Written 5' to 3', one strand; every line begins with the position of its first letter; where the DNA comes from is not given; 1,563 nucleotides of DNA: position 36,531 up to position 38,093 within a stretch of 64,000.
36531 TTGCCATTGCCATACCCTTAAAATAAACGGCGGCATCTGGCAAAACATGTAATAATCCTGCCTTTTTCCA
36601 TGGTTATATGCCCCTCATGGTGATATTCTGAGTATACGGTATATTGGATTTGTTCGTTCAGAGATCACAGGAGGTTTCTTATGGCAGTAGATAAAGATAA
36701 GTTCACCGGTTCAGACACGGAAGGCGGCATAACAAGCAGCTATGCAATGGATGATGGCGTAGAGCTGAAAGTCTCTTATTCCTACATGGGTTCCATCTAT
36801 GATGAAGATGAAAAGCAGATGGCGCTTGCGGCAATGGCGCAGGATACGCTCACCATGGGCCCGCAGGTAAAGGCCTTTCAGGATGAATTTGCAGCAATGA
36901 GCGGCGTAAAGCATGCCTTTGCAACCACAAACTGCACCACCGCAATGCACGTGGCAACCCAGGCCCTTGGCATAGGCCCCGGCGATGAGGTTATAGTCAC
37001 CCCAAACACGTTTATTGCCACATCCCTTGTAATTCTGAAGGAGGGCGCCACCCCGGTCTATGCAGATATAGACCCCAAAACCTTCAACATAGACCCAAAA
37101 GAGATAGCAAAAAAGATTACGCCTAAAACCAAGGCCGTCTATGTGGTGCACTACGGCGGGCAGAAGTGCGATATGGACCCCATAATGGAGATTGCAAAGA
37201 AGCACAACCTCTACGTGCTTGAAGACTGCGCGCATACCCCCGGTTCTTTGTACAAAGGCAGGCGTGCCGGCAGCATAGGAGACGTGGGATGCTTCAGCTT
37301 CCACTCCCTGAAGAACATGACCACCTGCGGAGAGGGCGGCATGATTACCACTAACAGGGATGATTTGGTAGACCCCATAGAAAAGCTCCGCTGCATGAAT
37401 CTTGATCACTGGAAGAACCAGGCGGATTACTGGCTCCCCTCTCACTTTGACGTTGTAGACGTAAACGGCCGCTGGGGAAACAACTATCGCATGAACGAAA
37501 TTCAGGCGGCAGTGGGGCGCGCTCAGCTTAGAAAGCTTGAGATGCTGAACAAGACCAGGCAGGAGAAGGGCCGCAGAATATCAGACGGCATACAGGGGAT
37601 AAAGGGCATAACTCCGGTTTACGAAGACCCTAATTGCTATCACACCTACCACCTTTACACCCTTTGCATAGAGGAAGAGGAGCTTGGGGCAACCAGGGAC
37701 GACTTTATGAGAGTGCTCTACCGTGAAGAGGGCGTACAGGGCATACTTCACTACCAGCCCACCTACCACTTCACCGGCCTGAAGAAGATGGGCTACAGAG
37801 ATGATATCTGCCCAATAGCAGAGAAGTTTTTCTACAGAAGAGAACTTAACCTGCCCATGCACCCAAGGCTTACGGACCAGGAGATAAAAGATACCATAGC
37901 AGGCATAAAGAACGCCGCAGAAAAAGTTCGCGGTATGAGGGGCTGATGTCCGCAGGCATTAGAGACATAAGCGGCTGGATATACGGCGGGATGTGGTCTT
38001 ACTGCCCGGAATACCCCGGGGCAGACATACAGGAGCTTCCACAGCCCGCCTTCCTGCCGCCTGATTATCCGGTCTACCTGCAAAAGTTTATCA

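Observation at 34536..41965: Two-component-controlled keto/amino-sugar or aminocyclitol tailoring operon (DegT - cyclase - AAC(3)::TIM-barrel - creatininase-like - Gfo/Idh/MocA)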

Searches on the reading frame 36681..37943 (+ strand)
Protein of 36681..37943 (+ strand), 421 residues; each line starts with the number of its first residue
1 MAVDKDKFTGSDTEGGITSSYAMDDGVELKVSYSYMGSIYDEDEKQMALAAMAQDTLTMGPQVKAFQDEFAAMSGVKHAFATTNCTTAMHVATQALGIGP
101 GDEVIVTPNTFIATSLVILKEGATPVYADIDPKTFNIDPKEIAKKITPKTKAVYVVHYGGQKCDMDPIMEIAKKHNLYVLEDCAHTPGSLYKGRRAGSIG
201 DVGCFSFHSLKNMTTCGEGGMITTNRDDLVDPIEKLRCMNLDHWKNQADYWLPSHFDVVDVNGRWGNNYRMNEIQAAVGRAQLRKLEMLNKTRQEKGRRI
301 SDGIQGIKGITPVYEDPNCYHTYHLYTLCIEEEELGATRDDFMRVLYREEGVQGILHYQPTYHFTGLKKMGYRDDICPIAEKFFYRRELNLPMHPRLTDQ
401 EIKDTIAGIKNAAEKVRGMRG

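Call 6: search_protein_families(library=pfam, proteins=[window:36681-37943:+], max_evalue=0.01)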
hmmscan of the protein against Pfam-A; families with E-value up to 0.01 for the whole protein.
window:36681-37943:+ (421 aa): 6 families
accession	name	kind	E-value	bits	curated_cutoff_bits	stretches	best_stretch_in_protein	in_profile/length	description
PF01041.23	DegT_DnrJ_EryC1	-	1.2e-109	367.3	19.8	1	41-409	4-359/360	DegT/DnrJ/EryC1/StrS aminotransferase family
PF01053.26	Cys_Met_Meta_PP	-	2.7e-09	36.5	27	1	58-187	49-178/381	Cys/Met metabolism PLP-dependent enzyme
PF00155.27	Aminotran_1_2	-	9.5e-06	25.5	19.7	1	51-186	30-189/361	Aminotransferase class I and II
PF00266.25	Aminotran_5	-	2.3e-05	24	21.5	1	82-186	67-179/371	Aminotransferase class-V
PF01212.27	Beta_elim_lyase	-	4.7e-05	23.3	27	1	46-184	17-170/288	Beta-eliminating lyase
PF01276.26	OKR_DC_1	-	0.00048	19.4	27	1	66-187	71-208/417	Orn/Lys/Arg decarboxylase, major domain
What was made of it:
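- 36681..37946 (+): DegT/DnrJ/EryC1-family PLP aminotransferase (421 aa). PF01041 367 bits (call 6).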

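Call 7: search_protein_families(library=ncbifam, proteins=[window:36681-37943:+], max_evalue=0.01)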
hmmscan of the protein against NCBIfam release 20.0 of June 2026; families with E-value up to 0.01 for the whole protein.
window:36681-37943:+ (421 aa): 34 families (the best 25 are shown)
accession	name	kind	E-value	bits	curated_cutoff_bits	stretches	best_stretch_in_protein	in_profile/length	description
TIGR03588.1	PseC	equivalog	6.4e-86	288.6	423.5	1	35-410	4-377/380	UDP-4-amino-4,6-dideoxy-N-acetyl-beta-L-altrosamine transaminase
NF008687.0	PRK11706.1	equivalog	2e-69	234.2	375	1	43-412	13-373/375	dTDP-4-amino-4,6-dideoxygalactose transaminase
NF008658.2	PRK11658.1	equivalog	4.4e-68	229.6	631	1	51-414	23-378/379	UDP-4-amino-4-deoxy-L-arabinose aminotransferase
TIGR02379.1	ECA_wecE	subfamily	7.2e-58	196.1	434.85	1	43-409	13-371/376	dTDP-4-amino-4,6-dideoxy-D-glucose transaminase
TIGR04181.1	NHT_00031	hypoth_equivalog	4.4e-56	190.3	420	1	58-367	27-335/359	LegC family aminotransferase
TIGR04427.1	PLP_DesI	equivalog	2e-49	168.7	650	1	54-412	44-382/390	dTDP-4-dehydro-6-deoxyglucose aminotransferase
NF011936.0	PRK15407.1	equivalog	5.7e-48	163.7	423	1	33-362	37-390/440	lipopolysaccharide biosynthesis protein RfbH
NF005816.0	PRK07682.1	equivalog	7.7e-09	34.7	620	1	81-183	95-203/390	aminotransferase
NF041364.1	GntC_guanitoxin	equivalog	1.4e-08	34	415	1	82-182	66-173/356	guanitoxin biosynthesis PLP-dependent (S)-gamma-hydroxy-L-arginine cyclodehydratase GntC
NF005817.0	PRK07683.1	equivalog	2.9e-07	29.5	575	1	80-183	93-201/387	aminotransferase A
NF005305.0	PRK06836.1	equivalog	3.6e-07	29.8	376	1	68-155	90-176/396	pyridoxal phosphate-dependent aminotransferase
NF004770.0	PRK06108.1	subfamily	6.5e-07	28.5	422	1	67-201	87-228/396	pyridoxal phosphate-dependent aminotransferase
NF004975.0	PRK06348.1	equivalog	1.1e-06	27.9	549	1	69-182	82-201/384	pyridoxal phosphate-dependent aminotransferase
NF006569.0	PRK09082.1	subfamily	1.4e-06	27.7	420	1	81-182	96-202/386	methionine aminotransferase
NF009079.0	PRK12414.1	subfamily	3e-06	26.5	481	1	87-155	101-168/384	methionine aminotransferase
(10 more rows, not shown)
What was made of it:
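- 36681..37946 (+): Below all NCBIfam equivalog cut-offs (call 7).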

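Call 34: search_solved_structures(query=window:36681-37943:+, max_evalue=1e-20)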
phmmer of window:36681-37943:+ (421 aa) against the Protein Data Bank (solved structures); distinct sequences matched with E-value up to 1e-20: 51.
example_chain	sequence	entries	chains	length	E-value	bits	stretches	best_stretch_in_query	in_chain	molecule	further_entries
3bn1_A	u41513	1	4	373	3e-64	220.4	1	41-409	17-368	Perosamine synthetase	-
3dr7_A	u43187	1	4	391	3.5e-64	220.2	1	41-409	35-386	Putative perosamine synthetase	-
7b0d_A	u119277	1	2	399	4.4e-64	219.8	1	46-403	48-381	Glutamine--scyllo-inositol transaminase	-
3dr4_A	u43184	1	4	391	1.6e-63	218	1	41-409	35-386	Putative perosamine synthetase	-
7l7x_AAA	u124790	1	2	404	2.6e-62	214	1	58-411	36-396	DegT/DnrJ/EryC1/StrS aminotransferase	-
3frk_A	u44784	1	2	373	3.5e-56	193.8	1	30-407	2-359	QdtB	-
8sng_A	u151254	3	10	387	1.5e-54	188.5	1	52-409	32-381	UDP-4-amino-4-deoxy-L-arabinose--oxoglutarate aminotransferase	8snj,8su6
4lc3_A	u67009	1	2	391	1.8e-54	188.1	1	41-414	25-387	Putative UDP-4-amino-4-deoxy-l-arabinose--oxoglutarate aminotransferase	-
2c7t_A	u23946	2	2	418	7.4e-54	186.2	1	64-362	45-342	GLUTAMINE-2-DEOXY-SCYLLO-INOSOSE AMINOTRANSFERASE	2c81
5w71_A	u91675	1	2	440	8.6e-54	185.9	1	64-362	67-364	L-glutamine:2-deoxy-scyllo-inosose aminotransferase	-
1mdo_A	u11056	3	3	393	2.3e-53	184.5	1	53-409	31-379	ArnB aminotransferase | UDP-4-amino-4-deoxy-L-arabinose--oxoglutarate aminotransferase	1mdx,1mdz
7b0m_AAA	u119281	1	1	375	6.1e-53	183.1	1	42-307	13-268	Sugar aminotransferase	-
4oca_A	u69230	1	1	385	1.7e-52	181.7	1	53-408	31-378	UDP-4-amino-4-deoxy-L-arabinose--oxoglutarate aminotransferase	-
8gyh_B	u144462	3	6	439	9.6e-51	175.9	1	62-336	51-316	DegT/DnrJ/EryC1/StrS family aminotransferase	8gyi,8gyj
7n63_A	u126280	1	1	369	2.3e-50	174.6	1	57-401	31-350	Putative aminotransferase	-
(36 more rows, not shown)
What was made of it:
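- The nearest solved DegT relatives are biosynthetic: perosamine synthase, glutamine:scyllo-inosose aminotransferase, QdtB (call 34). A glutamine:scyllo-inosose transaminase is the third-best solved DegT relative (call 34).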

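Call 44: find_encoding_contigs(protein=window:36681-37943:+, flank=10000, max_places=4)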
Protein window:36681-37943:+ (421 aa): no gene with exactly this product is on record in the collection.

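Call 101: find_homologous_proteins(query=window:36681-37943:+, max_evalue=1e-60)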
Query window:36681-37943:+ (421 aa): 2694 proteins with E <= 1e-60 among 8000 candidates; the best 120 are listed.
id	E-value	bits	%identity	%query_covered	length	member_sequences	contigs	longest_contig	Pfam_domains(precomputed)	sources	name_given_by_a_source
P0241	3.7e-292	986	100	100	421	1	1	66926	PF00155.28,PF00266.26,PF01053.27,PF01041.24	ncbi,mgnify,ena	mgnify:CR=1 FL=1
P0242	1.2e-290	981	99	100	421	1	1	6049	PF00155.28,PF00266.26,PF01212.28,PF01053.27,PF01041.24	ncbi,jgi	ncbi:MAG: DegT/DnrJ/EryC1/StrS family aminotransferase [Armatimonadota bacterium]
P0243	2.4e-290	980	99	100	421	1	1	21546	PF00155.28,PF00266.26,PF01212.28,PF01053.27,PF01041.24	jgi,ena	-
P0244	1.7e-275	931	93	100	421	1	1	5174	PF01053.27,PF01041.24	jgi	jgi:dTDP-4-amino-4,6-dideoxygalactose transaminase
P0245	6.5e-255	863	85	99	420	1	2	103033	PF00155.28,PF01053.27,PF01041.24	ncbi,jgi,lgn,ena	-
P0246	4.8e-250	847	85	99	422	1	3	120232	PF00155.28,PF01212.28,PF01053.27,PF01041.24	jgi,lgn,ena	-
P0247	1.3e-249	846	84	99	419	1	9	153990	PF01212.28,PF01053.27,PF01041.24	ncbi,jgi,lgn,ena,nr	ncbi:MAG: DegT/DnrJ/EryC1/StrS family aminotransferase [bacterium]|jgi:perosamine synthetase|nr:DegT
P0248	2.5e-249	845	86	98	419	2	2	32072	PF01053.27,PF01041.24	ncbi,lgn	-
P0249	3.5e-249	845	84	99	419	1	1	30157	PF01212.28,PF01053.27,PF01041.24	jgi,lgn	jgi:perosamine synthetase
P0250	3.6e-249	844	85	99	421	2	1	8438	PF00155.28,PF01212.28,PF01053.27,PF01041.24,PF01276.27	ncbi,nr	ncbi:MAG: DegT/DnrJ/EryC1/StrS family aminotransferase [bacterium]|nr:DegT/DnrJ/EryC1/StrS family am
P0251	1.8e-248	842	85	98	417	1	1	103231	PF00155.28,PF01212.28,PF01053.27,PF01041.24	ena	-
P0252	2.1e-248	842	83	99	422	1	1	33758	PF01053.27,PF01041.24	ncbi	-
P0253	4.1e-248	841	83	99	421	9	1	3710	PF00155.28,PF01053.27,PF01041.24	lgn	-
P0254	1.9e-247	839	83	99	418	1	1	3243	PF01212.28,PF01053.27,PF01041.24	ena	-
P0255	3.4e-247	838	83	99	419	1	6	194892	PF01212.28,PF01053.27,PF01041.24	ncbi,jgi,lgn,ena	-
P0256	4.5e-247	838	83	99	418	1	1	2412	PF01053.27,PF01041.24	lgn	-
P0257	4.7e-247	837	84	99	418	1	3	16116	PF01053.27,PF01041.24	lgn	-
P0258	6.9e-247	837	83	99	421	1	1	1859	PF01212.28,PF01053.27,PF01041.24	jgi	jgi:dTDP-4-amino-4,6-dideoxygalactose transaminase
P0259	9.3e-247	837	83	99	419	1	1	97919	PF01212.28,PF01053.27,PF01041.24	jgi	jgi:perosamine synthetase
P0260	1.1e-246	836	84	99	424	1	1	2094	PF00155.28,PF01212.28,PF01053.27,PF01041.24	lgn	-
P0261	1.8e-246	836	83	100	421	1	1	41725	PF01212.28,PF01053.27,PF01041.24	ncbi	ncbi:MAG: DegT/DnrJ/EryC1/StrS family aminotransferase [Armatimonadota bacterium]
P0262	2.2e-246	835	83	99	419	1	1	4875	PF01212.28,PF01053.27,PF01041.24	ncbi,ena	-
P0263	2.8e-246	835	83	99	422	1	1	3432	PF01053.27,PF01041.24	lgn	-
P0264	2.9e-246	835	83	99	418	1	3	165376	PF01053.27,PF01041.24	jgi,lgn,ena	-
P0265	6.3e-246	834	83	99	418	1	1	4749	PF01212.28,PF01053.27,PF01041.24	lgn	-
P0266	8.7e-246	833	83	99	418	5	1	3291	PF00155.28,PF01053.27,PF01041.24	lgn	-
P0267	1.5e-245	833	84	98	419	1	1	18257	PF01053.27,PF01041.24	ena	-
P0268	2.2e-245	832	83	99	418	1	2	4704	PF01212.28,PF01053.27,PF01041.24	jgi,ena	-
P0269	5.2e-245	831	84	99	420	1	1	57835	PF01212.28,PF01053.27,PF01041.24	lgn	-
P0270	7.9e-245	830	82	99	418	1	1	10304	PF01212.28,PF01053.27,PF01041.24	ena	-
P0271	1.1e-244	830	82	99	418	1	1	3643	PF01212.28,PF01053.27,PF01041.24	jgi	-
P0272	1.4e-244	829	84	99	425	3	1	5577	PF00155.28,PF01212.28,PF01053.27,PF01041.24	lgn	-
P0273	1.7e-244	829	83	99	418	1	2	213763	PF00155.28,PF01053.27,PF01041.24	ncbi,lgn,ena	-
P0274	2.6e-244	828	83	99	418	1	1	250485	PF01212.28,PF01053.27,PF01041.24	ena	-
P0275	2.7e-244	828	83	99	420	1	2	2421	PF01053.27,PF01041.24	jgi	jgi:dTDP-4-amino-4,6-dideoxygalactose transaminase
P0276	2.8e-244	828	83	99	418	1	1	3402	PF01212.28,PF01053.27,PF01041.24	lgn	-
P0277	2.9e-244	828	83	99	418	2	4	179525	PF00155.28,PF01053.27,PF01041.24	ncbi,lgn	-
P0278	4.5e-244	828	83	98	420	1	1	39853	PF01212.28,PF01053.27,PF01041.24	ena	-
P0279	4.9e-244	828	83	98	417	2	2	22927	PF01053.27,PF01041.24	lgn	-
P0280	1.1e-243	826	83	99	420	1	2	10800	PF01053.27,PF01041.24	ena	-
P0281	2.8e-243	825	82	99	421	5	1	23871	PF01053.27,PF01041.24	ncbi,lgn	-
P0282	5.8e-243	824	83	99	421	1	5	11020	PF01212.28,PF01053.27,PF01041.24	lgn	-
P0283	7.4e-243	824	84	98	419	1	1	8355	PF01212.28,PF01053.27,PF01041.24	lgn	-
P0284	1.1e-242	823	83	99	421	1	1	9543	PF01212.28,PF01053.27,PF01041.24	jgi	-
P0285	1.2e-242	823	82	100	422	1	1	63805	PF01212.28,PF01053.27,PF01041.24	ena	-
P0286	1.3e-242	823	81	99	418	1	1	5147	PF00155.28,PF01212.28,PF01053.27,PF01041.24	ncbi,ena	-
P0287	1.3e-242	823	81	98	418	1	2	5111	PF01053.27,PF01041.24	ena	-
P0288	2.5e-242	822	82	98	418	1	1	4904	PF01053.27,PF01041.24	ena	-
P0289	2.6e-242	822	82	99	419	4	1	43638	PF01212.28,PF01053.27,PF01041.24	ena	-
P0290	2.8e-242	822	81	99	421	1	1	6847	PF01053.27,PF01041.24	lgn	-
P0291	3.9e-242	821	83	99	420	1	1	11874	PF00155.28,PF01053.27,PF01041.24,PF01276.27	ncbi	ncbi:MAG: DegT/DnrJ/EryC1/StrS family aminotransferase [Armatimonadota bacterium]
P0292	6.2e-242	821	83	98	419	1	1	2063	PF01053.27,PF01041.24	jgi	-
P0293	6.6e-242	821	84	98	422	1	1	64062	PF00155.28,PF00266.26,PF01212.28,PF01053.27,PF01041.24,PF01276.27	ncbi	ncbi:MAG: DegT/DnrJ/EryC1/StrS family aminotransferase [Armatimonadota bacterium]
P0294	9.2e-242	820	81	98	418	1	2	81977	PF01053.27,PF01041.24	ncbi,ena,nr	ncbi:MAG: DegT/DnrJ/EryC1/StrS family aminotransferase [Armatimonadetes bacterium]|nr:DegT/DnrJ/EryC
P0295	1.3e-241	820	83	98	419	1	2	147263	PF00155.28,PF01212.28,PF01053.27,PF01041.24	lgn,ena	-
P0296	3.4e-241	818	83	98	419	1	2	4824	PF01212.28,PF01053.27,PF01041.24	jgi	jgi:perosamine synthetase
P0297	4.5e-241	818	83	98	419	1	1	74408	PF00155.28,PF01053.27,PF01041.24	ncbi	ncbi:MAG: DegT/DnrJ/EryC1/StrS family aminotransferase [Armatimonadota bacterium]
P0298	1.5e-240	816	81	99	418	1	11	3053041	PF01053.27,PF01041.24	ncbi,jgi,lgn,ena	ncbi:MAG: DegT/DnrJ/EryC1/StrS family aminotransferase [Armatimonadota bacterium]|jgi:perosamine syn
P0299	3.3e-240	815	81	98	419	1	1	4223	PF01053.27,PF01041.24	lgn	-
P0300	3.4e-240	815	82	99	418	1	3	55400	PF00155.28,PF01212.28,PF01053.27,PF01041.24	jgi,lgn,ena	-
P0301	5.2e-240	814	81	99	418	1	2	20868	PF01053.27,PF01041.24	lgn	-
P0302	1.1e-239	813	81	100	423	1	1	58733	PF01053.27,PF01041.24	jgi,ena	-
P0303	2.0e-239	812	81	99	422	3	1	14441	PF01212.28,PF01053.27,PF01041.24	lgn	-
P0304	2.2e-239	812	81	100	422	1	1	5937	PF00155.28,PF01053.27,PF01041.24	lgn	-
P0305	2.4e-239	812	80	99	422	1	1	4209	PF01212.28,PF01053.27,PF01041.24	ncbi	-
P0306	1.3e-238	810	82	97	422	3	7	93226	PF01212.28,PF01053.27,PF01041.24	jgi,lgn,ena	-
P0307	4.3e-238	808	82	97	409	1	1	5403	PF01053.27,PF01041.24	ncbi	ncbi:MAG TPA: DegT/DnrJ/EryC1/StrS family aminotransferase, partial [Armatimonadota bacterium]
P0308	4.3e-238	808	81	98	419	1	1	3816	PF01053.27,PF01041.24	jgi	jgi:perosamine synthetase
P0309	1.2e-237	806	80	99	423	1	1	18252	PF00155.28,PF01212.28,PF01053.27,PF01041.24,PF01276.27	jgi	-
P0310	3.1e-237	805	81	100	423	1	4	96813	PF00155.28,PF01212.28,PF01053.27,PF01041.24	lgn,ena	-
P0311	5.3e-237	804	80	98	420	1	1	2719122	PF01053.27,PF01041.24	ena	-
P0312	5.4e-237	804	81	98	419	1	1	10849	PF01053.27,PF01041.24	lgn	-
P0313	6.7e-237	804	80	98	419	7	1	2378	PF01212.28,PF01053.27,PF01041.24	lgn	-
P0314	1.5e-236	803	80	100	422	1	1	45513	PF01212.28,PF01053.27,PF01041.24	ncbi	-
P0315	3.5e-236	802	81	98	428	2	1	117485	PF01053.27,PF01041.24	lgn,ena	-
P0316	7.4e-236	801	81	97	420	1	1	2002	PF01053.27,PF01041.24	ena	-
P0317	6.2e-235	798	81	99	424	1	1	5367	PF00155.28,PF01053.27,PF01041.24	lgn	-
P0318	1.9e-234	796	79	98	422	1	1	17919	PF01053.27,PF01041.24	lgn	-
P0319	2.2e-234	796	81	97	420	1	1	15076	PF00155.28,PF01212.28,PF01053.27,PF01041.24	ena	-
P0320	2.0e-233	793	79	99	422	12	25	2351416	PF01212.28,PF01053.27,PF01041.24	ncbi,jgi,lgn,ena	-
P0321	3.5e-233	792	80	99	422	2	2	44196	PF01212.28,PF01053.27,PF01041.24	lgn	-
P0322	1.8e-232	789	80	99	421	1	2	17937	PF01212.28,PF01053.27,PF01041.24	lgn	-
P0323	2.9e-232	789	80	98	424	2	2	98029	PF00155.28,PF01212.28,PF01053.27,PF01041.24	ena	-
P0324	3.2e-231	785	79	98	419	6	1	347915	PF01212.28,PF01053.27,PF01041.24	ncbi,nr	ncbi:MAG: DegT/DnrJ/EryC1/StrS family aminotransferase [Armatimonadetes bacterium]|nr:DegT/DnrJ/EryC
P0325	2.1e-229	779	79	98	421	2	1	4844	PF00155.28,PF01212.28,PF01053.27,PF01041.24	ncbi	-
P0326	2.3e-229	779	79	99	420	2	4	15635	PF01212.28,PF01053.27,PF01041.24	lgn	-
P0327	6.7e-229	778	79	99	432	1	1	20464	PF00155.28,PF01053.27,PF01041.24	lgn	-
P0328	2.4e-226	769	76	97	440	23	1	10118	PF01212.28,PF01053.27,PF01041.24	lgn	-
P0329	4.4e-219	745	78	97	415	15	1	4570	PF00155.28,PF01053.27,PF01041.24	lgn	-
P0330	5.5e-218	742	75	97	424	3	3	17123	PF01212.28,PF01053.27,PF01041.24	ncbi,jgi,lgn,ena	-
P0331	5.6e-217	738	77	97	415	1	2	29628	PF00155.28,PF01053.27,PF01041.24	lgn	-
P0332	1.6e-216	737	75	97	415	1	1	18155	PF00155.28,PF01053.27,PF01041.24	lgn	-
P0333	3.4e-216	736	75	98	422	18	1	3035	PF01053.27,PF01041.24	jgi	jgi:dTDP-4-amino-4,6-dideoxygalactose transaminase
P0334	1.1e-215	734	75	97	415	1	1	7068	PF00155.28,PF01053.27,PF01041.24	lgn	-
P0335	1.4e-215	734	76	97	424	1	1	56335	PF01053.27,PF01041.24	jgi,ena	jgi:dTDP-4-amino-4,6-dideoxygalactose transaminase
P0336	2.3e-215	733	75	97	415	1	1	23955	PF01053.27,PF01041.24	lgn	-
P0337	8.2e-215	731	75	97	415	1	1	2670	PF00155.28,PF01053.27,PF01041.24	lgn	-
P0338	3.8e-214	729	75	97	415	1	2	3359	PF00155.28,PF00266.26,PF01053.27,PF01041.24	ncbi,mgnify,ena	mgnify:CR=1 FL=1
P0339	1.4e-213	727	75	97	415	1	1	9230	PF01053.27,PF01041.24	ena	-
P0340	1.7e-213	727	74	98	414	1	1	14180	PF00155.28,PF00266.26,PF01053.27,PF01041.24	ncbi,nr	ncbi:MAG TPA: DegT/DnrJ/EryC1/StrS family aminotransferase [Clostridiaceae bacterium]|nr:DegT/DnrJ/E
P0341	5.0e-213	725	75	97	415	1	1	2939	PF01053.27,PF01041.24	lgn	-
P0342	6.8e-213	725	74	97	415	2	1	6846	PF00155.28,PF00266.26,PF01212.28,PF01053.27,PF01041.24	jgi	-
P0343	5.9e-212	722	75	96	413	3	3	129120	PF00155.28,PF01053.27,PF01041.24,PF01276.27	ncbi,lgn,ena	-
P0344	1.3e-211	721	73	97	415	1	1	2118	PF00155.28,PF00266.26,PF01212.28,PF01053.27,PF01041.24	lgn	-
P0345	1.6e-211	720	72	99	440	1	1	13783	PF01212.28,PF01053.27,PF01041.24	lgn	-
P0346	1.7e-211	720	73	97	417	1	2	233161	PF01053.27,PF01041.24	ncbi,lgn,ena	-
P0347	2.1e-211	720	74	97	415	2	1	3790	PF00155.28,PF01053.27,PF01041.24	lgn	-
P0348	3.5e-211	719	74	97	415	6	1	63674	PF00155.28,PF00266.26,PF01053.27,PF01041.24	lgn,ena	-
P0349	4.8e-211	719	73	97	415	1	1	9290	PF00155.28,PF00266.26,PF01053.27,PF01041.24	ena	-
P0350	1.7e-210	717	74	96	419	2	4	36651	PF01212.28,PF01053.27,PF01041.24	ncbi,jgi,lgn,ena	jgi:dTDP-4-amino-4,6-dideoxygalactose transaminase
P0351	2.0e-210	717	73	97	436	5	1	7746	PF00155.28,PF00266.26,PF01053.27,PF01041.24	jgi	-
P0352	3.4e-210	716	73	97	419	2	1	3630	PF00155.28,PF01053.27,PF01041.24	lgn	-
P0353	7.2e-210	715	73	98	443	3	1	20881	PF01053.27,PF01041.24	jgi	jgi:dTDP-4-amino-4,6-dideoxygalactose transaminase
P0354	7.4e-210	715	73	99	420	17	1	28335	PF00155.28,PF00266.26,PF01053.27,PF01041.24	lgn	-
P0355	7.5e-210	715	73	96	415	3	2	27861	PF00155.28,PF01212.28,PF01053.27,PF01041.24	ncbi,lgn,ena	-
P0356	1.0e-209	715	73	96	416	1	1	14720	PF00155.28,PF01212.28,PF01053.27,PF01041.24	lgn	-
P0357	1.6e-209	714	74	96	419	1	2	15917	PF01212.28,PF01053.27,PF01041.24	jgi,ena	jgi:perosamine synthetase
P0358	1.8e-209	714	72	97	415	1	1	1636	PF00155.28,PF01053.27,PF01041.24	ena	-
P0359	2.2e-209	713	73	97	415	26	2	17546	PF01053.27,PF01041.24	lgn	-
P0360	7.7e-209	712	72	98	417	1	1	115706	PF00155.28,PF01053.27,PF01041.24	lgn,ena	-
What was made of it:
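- Tried and rejected: Exact-sequence look-up of the window's DegT in the contig index returned nothing (call 44), although the protein is in the protein collection (call 101).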
